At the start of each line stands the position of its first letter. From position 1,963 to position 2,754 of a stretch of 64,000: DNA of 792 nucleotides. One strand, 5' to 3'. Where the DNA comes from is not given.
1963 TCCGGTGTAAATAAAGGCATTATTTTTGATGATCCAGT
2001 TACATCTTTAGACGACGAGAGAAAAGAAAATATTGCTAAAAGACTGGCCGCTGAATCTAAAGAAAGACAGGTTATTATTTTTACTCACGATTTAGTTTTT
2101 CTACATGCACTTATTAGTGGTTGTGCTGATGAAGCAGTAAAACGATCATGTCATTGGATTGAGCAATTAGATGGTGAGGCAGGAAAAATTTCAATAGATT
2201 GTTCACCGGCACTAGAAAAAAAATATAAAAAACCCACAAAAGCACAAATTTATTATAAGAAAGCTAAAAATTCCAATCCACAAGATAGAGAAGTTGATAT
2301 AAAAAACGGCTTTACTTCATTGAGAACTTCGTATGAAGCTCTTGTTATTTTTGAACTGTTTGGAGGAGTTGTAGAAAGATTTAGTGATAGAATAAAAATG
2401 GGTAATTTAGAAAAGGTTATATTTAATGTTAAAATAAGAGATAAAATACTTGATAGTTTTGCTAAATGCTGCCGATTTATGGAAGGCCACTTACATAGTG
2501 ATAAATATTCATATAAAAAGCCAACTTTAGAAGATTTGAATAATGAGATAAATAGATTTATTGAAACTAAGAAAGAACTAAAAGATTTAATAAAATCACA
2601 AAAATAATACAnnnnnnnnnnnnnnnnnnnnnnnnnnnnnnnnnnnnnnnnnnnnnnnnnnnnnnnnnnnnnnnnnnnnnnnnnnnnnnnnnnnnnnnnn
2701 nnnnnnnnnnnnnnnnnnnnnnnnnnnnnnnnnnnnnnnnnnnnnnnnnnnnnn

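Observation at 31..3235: Two-gene module: RloC-like zinc-hook ABC ATPase plus small PD-(D/E)xK-like protein, a candidate phage-defence or translational-suicide system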

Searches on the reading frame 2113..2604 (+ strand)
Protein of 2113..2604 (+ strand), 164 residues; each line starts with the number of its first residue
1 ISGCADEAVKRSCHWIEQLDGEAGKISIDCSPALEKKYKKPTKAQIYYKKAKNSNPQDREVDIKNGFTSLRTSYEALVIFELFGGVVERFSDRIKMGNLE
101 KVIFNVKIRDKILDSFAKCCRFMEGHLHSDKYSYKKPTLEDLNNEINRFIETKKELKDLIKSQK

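Call 29: search_protein_families(library=pfam, proteins=[window:2113-2604:+], max_evalue=1)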
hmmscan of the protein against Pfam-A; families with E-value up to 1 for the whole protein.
window:2113-2604:+ (164 aa): 0 families

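Call 35: search_solved_structures(query=A4, max_evalue=10)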
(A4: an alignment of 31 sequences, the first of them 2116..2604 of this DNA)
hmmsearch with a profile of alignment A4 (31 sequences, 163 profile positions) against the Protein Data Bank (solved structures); distinct sequences matched with E-value up to 10: 7.
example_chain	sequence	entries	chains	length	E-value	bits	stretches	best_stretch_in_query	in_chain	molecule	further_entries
3pt8_B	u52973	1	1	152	0.21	14.4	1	93-130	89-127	Hemoglobin III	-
6otw_B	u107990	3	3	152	0.25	14.1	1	93-130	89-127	Hemoglobin III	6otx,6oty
6iws_A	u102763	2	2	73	0.27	14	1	39-76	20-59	DnaJ homolog subfamily A member 3, mitochondrial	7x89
3pt7_B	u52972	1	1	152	0.29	13.9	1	93-130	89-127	Hemoglobin III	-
2dn9_A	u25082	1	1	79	0.34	13.7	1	39-76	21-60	DnaJ homolog subfamily A member 3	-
7obi_A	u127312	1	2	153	0.42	13.4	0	40-61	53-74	CTPR-rv4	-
7wbn_A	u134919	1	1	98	8.3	9.2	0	129-161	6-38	RevCC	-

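Call 47: predict_structure(alignment_id=A4)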
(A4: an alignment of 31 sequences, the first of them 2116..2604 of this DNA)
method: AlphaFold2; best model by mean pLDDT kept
length: 163 residues; sequences in the alignment: 31
mean_pLDDT: 83.2   pTM: 0.72
mean pLDDT of the five models: 83.2, 83.0, 80.9, 77.8, 75.4
residues with pLDDT >= 90: 81; 70-90: 51; 50-70: 28; < 50: 3
segments of 3 or more residues with pLDDT < 50: none
pLDDT, mean of each block of 10 residues (from residue 1): 68 71 66 69 94 92 93 92 84 88 93 92 61 79 96 93 84
secondary structure, 60 per line:
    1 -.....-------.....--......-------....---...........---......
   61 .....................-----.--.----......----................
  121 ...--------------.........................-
elements in order: H2-6 E14-18 E21-26 H34-37 H41-51 H55-81 H95-100 H105-123 H138-162

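Call 63: search_protein_representatives(alignment_id=A4)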
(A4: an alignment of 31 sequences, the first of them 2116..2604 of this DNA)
Query: 31 sequences, 163 profile positions. Proteins with E-value up to 0.001 (for the whole library): 1026; up to 1e-10: 367; up to 1e-30: 168. The best 150 are listed.
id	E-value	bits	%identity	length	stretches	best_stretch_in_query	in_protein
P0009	5.4e-72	257.0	-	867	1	2-160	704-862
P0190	1.6e-70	252.2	-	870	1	2-161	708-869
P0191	3.8e-69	247.7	-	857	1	2-160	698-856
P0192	7.3e-69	246.8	-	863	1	3-156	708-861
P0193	3.8e-67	241.2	-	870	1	2-162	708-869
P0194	7.1e-66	237.1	-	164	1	3-159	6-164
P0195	6.5e-65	233.9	-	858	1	2-161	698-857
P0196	1.4e-64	232.9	-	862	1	2-159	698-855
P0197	8.2e-64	230.4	-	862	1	1-160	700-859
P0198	1.0e-63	230.1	-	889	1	2-162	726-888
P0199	1.9e-62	225.9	-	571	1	2-160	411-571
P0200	1.4e-61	223.1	-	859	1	3-161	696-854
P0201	1.7e-61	222.8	-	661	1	1-161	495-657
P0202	4.2e-61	221.6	-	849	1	2-160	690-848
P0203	2.5e-60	219.0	-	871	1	4-160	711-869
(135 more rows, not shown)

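Call 108: fold_search(model_id=the predicted structure, library=pdb)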
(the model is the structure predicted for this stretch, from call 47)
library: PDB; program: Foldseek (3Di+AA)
matches with E <= 10: 289; with E <= 0.001: 0
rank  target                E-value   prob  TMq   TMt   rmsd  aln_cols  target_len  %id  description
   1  3o10_C                2.2e-01  0.82  0.39  0.44   7.5       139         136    9  Crystal structure of the HEPN domain from human sacsin (released 2011-03-30)
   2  2q00_A                3.5e-01  0.69  0.34  0.43   8.2       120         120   14  Crystal structure of the P95883_SULSO protein from Sulfolobus solfataricus. NESG target SsR10. (released 2007-05-29)
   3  4nqf_B                3.5e-01  0.66  0.36  0.39   8.8       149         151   17  Crystal structure of HEPN domain protein (released 2014-03-26)
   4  2lfd_MODEL_1_A        4.5e-01  0.51  0.30  0.37   6.6       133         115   16  Solution NMR structure of Diiron protein in presence of 2 eq Zn2+, Northeast Structural Genomics Consortium Ta (released 2011-08-24)
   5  9min_D                5.1e-01  0.69  0.34  0.41   7.8       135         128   11  Structure of a designed minibinder to NYESO1-A*02:01 (released 2025-08-06)
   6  4nqf_A                5.3e-01  0.51  0.35  0.39   8.7       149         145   16  Crystal structure of HEPN domain protein (released 2014-03-26)
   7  9qvq_B                5.6e-01  0.33  0.30  0.20   9.1       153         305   11  Crystal structure of the CtaG_H128A variant from Ruminiclostridium cellulolyticum in complex with PHBA (P2(1)-medium) (released 2025-10-01)
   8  2hsb                  6.2e-01  0.60  0.37  0.45   8.4       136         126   11  Crystal structure of a hepn domain containing protein (af_0298) from archaeoglobus fulgidus at 1.95 A resolution (released 2006-08-15)
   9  8tn1_A                6.6e-01  0.44  0.34  0.36   8.4       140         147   11  De novo designed protein binds poly ADP ribose polymerase inhibitors (PARPi) - apo (released 2024-04-24)
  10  9min_I                6.9e-01  0.60  0.34  0.41   7.8       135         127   11  Structure of a designed minibinder to NYESO1-A*02:01 (released 2025-08-06)
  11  2q00_B                8.6e-01  0.51  0.35  0.43   7.4       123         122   16  Crystal structure of the P95883_SULSO protein from Sulfolobus solfataricus. NESG target SsR10. (released 2007-05-29)
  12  9dm3_MODEL_1_A        1.0e+00  0.41  0.34  0.40   6.3       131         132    5  De novo design of proteins that bind naphthalenediimides, powerful photooxidants with tunable photophysical pr (released 2025-03-05)
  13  2l81_MODEL_1_A        1.0e+00  0.18  0.32  0.30  10.8       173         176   13  Solution NMR Structure of the serine-rich domain of hEF1 (Enhancer of filamentation 1) from Homo sapiens, Nort (released 2011-02-09)
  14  7eqf_C                1.1e+00  0.14  0.22  0.22  13.8       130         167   12  Crystal Structure of a Transcription Factor in complex with Ligand (released 2022-04-27)
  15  3t6g_B                1.1e+00  0.63  0.43  0.49   6.4       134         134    8  Structure of the complex between NSP3 (SHEP1) and p130Cas (released 2011-11-23)
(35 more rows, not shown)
